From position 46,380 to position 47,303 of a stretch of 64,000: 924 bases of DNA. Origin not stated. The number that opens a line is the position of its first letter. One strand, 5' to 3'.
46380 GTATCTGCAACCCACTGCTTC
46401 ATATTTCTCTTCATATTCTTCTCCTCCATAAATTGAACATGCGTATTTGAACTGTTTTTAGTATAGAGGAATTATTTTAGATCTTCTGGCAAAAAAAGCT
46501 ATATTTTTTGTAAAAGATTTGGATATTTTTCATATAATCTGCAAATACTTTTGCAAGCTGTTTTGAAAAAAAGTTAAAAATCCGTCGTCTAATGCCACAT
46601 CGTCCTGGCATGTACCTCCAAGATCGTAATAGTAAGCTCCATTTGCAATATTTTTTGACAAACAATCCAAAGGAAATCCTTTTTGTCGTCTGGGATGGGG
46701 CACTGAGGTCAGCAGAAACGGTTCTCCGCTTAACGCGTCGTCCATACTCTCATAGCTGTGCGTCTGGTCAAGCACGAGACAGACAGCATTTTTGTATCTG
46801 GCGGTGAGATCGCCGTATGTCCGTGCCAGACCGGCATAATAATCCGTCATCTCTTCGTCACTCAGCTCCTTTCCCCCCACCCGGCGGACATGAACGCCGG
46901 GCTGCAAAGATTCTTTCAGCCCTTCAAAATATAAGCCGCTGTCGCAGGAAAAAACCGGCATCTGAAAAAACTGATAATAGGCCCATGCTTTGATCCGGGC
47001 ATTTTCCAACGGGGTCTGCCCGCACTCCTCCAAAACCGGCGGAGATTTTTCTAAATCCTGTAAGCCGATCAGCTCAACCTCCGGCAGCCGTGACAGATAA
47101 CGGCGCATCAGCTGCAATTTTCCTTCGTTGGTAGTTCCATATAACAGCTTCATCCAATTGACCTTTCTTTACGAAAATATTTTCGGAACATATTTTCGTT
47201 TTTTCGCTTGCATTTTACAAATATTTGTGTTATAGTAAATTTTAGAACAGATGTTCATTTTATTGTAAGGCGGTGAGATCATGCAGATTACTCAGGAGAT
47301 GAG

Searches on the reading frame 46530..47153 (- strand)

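Call 48: search_protein_families(library=pfam, proteins=[window:46530-47153:-], max_evalue=0.00001)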
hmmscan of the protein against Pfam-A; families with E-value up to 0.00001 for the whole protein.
window:46530-47153:- (207 aa): 1 family
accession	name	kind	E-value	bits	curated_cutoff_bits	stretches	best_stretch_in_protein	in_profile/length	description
PF01725.21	Ham1p_like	-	3.9e-15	56.7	22.5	1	5-143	3-135/186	Ham1 family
